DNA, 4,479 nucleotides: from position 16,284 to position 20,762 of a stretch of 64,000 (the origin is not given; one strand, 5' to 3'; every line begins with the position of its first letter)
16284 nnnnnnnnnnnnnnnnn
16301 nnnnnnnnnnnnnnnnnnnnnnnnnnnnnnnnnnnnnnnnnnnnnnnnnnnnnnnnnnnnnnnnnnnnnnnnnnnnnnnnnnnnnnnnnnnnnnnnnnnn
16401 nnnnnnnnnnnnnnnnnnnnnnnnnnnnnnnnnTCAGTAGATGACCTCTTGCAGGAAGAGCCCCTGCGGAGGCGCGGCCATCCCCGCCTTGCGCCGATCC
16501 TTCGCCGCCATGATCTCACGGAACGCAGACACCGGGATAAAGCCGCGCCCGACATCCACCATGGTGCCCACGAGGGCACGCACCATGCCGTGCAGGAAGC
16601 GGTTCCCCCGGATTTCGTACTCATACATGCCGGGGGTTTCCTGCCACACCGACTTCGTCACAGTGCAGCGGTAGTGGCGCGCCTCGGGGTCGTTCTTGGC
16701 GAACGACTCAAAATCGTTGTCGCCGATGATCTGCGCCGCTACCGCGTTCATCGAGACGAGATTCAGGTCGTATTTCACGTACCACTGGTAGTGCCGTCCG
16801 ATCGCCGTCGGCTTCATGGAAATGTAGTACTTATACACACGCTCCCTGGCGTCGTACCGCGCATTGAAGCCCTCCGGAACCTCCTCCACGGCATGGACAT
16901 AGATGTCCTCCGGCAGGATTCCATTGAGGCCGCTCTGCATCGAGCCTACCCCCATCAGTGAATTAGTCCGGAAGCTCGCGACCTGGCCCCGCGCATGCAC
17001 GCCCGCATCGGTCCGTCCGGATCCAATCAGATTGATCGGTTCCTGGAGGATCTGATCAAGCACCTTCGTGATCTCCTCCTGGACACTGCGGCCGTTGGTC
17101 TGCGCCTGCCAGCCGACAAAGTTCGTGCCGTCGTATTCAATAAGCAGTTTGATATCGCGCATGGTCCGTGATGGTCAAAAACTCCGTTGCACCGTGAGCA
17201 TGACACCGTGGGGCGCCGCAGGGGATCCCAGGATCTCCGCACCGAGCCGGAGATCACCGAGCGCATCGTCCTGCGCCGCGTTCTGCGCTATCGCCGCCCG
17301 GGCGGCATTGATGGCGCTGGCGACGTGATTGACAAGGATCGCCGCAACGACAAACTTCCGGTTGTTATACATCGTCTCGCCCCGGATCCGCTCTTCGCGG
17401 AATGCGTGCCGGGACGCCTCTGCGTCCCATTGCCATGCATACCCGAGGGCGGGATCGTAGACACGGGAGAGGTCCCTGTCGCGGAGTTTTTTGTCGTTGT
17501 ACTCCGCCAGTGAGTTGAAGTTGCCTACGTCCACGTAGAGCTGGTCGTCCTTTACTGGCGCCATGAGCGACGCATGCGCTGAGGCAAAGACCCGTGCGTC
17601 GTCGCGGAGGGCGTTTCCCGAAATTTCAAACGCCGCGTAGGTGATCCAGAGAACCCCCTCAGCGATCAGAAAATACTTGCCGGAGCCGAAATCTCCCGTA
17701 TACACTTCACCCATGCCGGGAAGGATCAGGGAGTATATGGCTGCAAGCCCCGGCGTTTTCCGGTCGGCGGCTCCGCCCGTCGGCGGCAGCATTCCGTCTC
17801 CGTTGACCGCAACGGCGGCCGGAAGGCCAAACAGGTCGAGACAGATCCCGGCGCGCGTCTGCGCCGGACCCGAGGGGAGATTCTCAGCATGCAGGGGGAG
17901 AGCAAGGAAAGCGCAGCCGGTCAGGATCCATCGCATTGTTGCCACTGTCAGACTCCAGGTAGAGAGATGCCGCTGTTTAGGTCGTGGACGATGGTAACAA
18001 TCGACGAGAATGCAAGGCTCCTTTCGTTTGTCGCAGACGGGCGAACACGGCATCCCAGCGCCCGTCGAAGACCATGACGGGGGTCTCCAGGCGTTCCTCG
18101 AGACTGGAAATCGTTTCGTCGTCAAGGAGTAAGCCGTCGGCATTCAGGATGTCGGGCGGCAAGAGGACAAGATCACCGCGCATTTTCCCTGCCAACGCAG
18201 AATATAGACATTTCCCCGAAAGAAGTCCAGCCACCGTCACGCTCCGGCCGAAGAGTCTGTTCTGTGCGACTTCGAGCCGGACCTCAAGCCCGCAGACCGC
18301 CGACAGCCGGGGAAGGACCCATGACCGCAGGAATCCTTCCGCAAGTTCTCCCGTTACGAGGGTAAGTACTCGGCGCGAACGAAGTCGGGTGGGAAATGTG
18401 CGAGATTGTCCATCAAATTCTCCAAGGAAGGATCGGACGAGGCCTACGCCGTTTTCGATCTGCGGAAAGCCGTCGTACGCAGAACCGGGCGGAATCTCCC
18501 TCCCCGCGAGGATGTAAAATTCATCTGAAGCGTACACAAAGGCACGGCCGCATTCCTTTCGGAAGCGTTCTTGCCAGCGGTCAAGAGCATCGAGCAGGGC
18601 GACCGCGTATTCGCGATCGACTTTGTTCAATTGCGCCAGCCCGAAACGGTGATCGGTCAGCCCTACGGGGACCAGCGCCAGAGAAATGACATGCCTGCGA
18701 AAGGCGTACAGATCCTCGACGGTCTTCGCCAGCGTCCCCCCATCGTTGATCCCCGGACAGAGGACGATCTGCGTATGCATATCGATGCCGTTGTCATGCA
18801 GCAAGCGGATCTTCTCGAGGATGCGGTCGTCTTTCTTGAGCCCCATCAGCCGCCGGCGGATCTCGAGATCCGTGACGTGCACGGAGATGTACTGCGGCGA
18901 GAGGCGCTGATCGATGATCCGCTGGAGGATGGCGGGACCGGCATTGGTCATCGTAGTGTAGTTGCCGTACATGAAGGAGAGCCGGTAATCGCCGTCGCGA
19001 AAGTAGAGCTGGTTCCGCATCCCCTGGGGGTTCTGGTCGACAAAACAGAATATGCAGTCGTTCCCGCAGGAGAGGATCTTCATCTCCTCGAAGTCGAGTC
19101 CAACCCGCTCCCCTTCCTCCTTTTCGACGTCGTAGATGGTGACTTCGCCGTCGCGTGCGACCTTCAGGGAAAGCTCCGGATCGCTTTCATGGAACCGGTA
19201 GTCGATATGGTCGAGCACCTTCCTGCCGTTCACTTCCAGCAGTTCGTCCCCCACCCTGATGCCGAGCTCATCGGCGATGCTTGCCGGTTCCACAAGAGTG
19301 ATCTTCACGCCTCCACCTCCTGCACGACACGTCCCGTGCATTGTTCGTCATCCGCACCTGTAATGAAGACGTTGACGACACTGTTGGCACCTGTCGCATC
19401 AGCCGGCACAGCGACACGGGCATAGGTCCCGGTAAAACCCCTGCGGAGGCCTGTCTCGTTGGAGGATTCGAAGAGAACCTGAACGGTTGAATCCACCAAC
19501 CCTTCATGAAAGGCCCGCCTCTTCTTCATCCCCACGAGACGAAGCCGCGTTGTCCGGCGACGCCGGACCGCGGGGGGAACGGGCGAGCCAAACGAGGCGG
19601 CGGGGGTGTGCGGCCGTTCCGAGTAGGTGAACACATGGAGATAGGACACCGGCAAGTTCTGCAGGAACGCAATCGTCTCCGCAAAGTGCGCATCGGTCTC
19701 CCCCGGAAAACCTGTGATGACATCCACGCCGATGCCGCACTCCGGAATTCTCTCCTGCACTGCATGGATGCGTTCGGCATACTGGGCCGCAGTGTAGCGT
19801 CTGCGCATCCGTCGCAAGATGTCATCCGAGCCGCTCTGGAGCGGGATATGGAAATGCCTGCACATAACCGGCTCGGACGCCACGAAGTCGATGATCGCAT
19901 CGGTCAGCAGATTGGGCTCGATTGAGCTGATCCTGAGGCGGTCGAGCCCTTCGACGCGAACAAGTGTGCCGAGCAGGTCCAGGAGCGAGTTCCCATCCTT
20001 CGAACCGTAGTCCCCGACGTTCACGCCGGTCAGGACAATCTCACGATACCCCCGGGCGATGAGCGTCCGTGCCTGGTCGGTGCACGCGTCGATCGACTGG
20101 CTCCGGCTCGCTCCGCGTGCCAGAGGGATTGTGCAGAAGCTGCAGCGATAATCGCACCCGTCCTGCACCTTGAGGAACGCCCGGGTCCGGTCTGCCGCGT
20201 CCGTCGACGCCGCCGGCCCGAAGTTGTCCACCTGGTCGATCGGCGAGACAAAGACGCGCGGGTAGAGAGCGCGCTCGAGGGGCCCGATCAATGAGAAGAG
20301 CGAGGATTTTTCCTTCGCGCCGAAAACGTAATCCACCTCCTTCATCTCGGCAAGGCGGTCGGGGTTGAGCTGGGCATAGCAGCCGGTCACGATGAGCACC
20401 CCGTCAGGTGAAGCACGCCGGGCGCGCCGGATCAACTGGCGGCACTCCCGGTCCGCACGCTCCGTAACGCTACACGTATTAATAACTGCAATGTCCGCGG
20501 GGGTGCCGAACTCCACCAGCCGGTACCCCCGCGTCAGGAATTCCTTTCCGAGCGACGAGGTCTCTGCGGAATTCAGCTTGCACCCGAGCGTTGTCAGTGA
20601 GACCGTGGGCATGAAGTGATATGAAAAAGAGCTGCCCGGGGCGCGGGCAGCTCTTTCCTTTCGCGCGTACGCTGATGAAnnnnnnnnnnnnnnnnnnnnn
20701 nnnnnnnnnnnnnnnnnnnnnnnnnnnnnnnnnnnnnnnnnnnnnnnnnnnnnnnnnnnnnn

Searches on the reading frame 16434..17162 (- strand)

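Call 22: search_protein_families(library=pfam, proteins=[window:16434-17162:-], max_evalue=0.001)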
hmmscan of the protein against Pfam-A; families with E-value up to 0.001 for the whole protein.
window:16434-17162:- (242 aa): 1 family
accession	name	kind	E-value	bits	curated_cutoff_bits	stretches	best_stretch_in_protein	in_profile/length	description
PF01416.25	PseudoU_synth_1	-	3.5e-38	130.8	23.3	2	142-242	2-107/108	tRNA pseudouridine synthase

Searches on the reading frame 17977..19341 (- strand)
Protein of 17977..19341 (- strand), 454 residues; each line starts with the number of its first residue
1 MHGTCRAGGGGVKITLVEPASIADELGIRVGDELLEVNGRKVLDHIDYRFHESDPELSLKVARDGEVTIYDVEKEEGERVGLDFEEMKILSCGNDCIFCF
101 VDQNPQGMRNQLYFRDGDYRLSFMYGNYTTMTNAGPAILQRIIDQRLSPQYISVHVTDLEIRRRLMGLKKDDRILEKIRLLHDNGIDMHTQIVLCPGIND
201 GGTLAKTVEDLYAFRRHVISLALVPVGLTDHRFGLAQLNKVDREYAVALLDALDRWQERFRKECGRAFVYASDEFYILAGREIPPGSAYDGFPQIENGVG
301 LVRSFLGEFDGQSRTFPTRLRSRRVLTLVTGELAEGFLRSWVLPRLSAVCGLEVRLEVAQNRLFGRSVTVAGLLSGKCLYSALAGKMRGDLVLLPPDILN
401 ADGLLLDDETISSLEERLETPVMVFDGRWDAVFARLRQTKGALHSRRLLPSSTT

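Call 42: search_protein_families(library=pfam, proteins=[window:17977-19341:-], max_evalue=0.00001)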
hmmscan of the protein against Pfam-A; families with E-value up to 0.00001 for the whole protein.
window:17977-19341:- (454 aa): 3 families
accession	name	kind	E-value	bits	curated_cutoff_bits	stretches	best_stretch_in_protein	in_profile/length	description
PF04459.17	DUF512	-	2.2e-58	197.3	25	1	224-425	1-200/202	Protein of unknown function (DUF512)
PF19238.5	Radical_SAM_2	-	1.5e-54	184.2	26.7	1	74-220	1-150/151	Radical SAM-like domain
PF17820.7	PDZ_6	-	5.6e-09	36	27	1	14-50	2-38/54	PDZ domain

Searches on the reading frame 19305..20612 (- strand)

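Call 42: search_protein_families(library=pfam, proteins=[window:19305-20612:-], max_evalue=0.00001)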
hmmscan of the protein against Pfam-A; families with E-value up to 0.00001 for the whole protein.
window:19305-20612:- (435 aa): 2 families
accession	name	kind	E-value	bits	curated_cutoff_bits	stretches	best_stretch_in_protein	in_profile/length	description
PF04055.27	Radical_SAM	-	2.6e-25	90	29.5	1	148-317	2-166/166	Radical SAM superfamily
PF00919.26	UPF0004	-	5.8e-24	84.4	27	1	4-98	2-98/98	Uncharacterized protein family UPF0004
